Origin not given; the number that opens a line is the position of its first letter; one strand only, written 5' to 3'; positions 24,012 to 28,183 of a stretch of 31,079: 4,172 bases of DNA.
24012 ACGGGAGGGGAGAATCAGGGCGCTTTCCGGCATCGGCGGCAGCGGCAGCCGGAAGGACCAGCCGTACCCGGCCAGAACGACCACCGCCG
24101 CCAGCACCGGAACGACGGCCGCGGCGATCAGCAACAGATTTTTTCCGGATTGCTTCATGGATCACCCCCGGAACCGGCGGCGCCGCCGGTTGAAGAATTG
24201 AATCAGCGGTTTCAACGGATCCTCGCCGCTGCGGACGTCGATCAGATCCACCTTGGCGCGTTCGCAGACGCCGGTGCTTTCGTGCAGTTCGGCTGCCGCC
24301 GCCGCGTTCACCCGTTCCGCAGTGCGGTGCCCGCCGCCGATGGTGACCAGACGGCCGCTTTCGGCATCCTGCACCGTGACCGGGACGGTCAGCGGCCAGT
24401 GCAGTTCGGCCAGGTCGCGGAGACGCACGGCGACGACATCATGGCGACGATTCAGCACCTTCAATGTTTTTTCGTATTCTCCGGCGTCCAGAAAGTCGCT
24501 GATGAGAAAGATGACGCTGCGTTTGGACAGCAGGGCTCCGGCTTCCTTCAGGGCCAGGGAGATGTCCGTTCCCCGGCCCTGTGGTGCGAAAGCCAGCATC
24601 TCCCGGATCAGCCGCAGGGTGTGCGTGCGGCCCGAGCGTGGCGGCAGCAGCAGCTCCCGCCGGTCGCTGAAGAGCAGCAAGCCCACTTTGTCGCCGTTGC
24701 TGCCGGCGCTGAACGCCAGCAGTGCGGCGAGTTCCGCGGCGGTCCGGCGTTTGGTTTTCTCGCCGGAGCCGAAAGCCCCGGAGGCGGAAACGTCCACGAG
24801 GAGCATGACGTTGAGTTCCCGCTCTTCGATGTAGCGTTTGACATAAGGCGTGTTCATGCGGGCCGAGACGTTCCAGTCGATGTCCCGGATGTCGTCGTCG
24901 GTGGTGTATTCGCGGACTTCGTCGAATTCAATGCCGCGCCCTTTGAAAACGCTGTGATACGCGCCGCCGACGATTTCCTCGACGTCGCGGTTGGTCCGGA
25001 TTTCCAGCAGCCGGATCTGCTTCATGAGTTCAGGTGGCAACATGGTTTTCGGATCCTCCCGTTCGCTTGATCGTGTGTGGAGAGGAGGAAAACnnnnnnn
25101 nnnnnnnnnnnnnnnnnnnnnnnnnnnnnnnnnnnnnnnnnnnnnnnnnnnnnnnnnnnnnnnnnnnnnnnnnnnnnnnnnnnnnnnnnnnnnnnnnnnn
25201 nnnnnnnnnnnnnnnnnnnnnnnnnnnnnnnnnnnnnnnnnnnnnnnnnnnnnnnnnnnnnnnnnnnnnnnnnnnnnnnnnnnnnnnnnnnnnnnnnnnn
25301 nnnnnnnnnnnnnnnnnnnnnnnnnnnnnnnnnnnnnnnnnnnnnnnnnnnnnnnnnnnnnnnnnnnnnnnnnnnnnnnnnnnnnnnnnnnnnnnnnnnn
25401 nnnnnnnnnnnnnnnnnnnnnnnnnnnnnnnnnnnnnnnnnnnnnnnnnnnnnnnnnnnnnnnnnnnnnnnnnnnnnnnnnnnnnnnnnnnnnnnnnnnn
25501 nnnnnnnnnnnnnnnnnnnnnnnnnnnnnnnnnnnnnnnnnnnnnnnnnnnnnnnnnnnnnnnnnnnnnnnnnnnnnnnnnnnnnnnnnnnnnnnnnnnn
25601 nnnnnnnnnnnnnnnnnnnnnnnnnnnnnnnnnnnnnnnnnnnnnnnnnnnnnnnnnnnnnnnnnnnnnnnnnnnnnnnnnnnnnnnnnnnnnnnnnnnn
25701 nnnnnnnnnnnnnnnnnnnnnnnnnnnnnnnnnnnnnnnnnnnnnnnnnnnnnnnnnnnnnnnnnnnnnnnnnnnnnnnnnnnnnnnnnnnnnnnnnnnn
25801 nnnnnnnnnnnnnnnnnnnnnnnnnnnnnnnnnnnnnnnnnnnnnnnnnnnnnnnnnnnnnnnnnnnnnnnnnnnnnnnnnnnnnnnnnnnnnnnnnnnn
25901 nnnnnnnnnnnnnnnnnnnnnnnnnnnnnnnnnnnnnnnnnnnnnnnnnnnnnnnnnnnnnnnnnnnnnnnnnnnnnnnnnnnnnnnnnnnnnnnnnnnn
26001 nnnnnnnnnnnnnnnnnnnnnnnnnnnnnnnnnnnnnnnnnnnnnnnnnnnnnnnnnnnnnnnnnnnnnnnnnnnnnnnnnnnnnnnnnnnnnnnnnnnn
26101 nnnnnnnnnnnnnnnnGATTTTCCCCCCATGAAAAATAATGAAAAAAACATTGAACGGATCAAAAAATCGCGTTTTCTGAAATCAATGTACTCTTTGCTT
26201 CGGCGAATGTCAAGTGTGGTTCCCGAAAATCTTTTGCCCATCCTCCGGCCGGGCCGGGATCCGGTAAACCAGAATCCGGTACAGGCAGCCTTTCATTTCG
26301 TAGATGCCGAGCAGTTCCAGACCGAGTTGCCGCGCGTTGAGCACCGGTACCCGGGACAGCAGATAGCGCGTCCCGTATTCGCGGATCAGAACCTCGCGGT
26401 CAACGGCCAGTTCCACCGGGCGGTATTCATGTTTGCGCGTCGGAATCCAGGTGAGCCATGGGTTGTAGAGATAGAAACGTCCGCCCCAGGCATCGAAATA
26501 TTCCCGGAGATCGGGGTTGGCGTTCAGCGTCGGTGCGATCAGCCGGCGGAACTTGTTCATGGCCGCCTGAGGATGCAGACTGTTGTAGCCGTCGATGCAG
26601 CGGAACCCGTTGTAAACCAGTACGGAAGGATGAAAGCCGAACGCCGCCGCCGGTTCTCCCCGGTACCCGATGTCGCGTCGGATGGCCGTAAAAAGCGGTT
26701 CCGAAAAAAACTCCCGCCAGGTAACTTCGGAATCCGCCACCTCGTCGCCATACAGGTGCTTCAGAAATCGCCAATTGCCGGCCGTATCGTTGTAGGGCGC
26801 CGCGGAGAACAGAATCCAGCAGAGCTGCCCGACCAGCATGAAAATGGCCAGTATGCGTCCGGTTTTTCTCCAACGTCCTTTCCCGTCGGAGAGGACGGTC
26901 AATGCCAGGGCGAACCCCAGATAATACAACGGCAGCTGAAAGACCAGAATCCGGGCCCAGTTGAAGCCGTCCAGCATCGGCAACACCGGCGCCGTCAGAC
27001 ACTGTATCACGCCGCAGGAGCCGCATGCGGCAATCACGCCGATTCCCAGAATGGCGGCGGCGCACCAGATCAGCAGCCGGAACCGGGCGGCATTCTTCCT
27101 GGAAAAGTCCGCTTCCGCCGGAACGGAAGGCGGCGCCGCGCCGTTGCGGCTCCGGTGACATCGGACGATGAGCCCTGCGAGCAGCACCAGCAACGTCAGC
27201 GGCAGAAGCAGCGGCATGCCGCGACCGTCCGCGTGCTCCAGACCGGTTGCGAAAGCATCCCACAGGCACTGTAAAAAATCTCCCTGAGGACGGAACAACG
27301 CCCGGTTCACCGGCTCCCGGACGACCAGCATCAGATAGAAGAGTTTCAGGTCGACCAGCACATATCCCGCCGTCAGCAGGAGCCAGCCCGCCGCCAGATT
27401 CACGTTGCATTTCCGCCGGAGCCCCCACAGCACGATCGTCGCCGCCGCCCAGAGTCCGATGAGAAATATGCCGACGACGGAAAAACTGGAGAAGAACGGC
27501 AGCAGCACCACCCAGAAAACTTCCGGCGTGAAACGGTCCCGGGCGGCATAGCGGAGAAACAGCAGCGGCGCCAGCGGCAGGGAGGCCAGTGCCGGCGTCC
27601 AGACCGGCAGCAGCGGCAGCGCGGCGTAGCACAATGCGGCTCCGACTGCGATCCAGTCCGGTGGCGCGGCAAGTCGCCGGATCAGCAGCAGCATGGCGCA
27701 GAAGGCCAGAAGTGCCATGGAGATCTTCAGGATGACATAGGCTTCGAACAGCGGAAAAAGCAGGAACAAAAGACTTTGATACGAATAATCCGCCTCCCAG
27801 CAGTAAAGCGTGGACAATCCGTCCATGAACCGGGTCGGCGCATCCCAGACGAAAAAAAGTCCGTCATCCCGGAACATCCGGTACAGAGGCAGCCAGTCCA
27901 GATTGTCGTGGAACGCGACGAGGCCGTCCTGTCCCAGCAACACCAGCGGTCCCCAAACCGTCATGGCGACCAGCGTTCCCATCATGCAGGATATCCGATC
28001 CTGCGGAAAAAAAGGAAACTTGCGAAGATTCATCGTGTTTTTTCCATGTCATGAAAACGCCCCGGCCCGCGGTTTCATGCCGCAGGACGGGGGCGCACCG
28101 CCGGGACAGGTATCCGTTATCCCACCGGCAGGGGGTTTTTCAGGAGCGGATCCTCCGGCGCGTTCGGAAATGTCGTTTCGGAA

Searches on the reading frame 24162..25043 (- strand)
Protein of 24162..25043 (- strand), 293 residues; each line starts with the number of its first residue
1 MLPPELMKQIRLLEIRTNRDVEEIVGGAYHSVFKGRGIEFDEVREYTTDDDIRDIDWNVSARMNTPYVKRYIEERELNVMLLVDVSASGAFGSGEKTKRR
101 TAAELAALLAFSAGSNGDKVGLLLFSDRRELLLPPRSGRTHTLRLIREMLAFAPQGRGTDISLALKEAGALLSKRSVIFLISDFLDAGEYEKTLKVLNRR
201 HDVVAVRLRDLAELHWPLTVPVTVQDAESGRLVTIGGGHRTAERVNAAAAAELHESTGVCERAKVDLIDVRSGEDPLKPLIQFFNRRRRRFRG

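Call 10: search_protein_families(library=pfam, proteins=[window:24162-25043:-], max_evalue=0.001)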
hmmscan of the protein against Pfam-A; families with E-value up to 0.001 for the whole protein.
window:24162-25043:- (293 aa): 3 families
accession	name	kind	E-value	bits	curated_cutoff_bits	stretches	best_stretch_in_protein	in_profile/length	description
PF01882.25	DUF58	-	3.7e-69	232.6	23.4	1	42-251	1-210/216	Protein of unknown function DUF58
PF13519.12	VWA_2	-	1.2e-16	61.7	27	1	79-184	1-106/107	von Willebrand factor type A domain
PF05762.20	VWA_CoxE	-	0.00025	21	26.4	0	74-201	54-176/222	VWA domain containing CoxE-like protein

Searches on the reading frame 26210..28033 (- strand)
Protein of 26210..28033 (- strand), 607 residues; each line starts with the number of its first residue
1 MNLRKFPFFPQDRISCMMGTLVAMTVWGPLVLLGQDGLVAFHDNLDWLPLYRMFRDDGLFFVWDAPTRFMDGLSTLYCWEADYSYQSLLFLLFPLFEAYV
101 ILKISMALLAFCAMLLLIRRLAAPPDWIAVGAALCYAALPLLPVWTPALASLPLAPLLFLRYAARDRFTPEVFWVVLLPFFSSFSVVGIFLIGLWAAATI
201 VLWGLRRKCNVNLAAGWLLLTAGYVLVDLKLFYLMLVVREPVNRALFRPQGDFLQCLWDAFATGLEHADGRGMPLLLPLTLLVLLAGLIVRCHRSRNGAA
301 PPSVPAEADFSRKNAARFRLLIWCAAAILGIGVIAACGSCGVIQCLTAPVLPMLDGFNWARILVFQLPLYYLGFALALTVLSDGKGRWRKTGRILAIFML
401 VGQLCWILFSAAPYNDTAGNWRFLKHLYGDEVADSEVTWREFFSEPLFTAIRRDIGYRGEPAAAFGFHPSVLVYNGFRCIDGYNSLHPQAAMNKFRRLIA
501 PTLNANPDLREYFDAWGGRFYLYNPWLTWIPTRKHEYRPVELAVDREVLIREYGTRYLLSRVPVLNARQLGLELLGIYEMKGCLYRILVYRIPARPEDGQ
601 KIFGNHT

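Call 10: search_protein_families(library=pfam, proteins=[window:26210-28033:-], max_evalue=0.001)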
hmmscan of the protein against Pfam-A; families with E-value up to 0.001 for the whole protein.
window:26210-28033:- (607 aa): 1 family
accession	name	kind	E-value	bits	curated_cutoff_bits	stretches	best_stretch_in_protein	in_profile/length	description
PF19510.5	DUF6044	-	4.2e-104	349.4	27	1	12-592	7-563/564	Protein of unknown function (DUF6044)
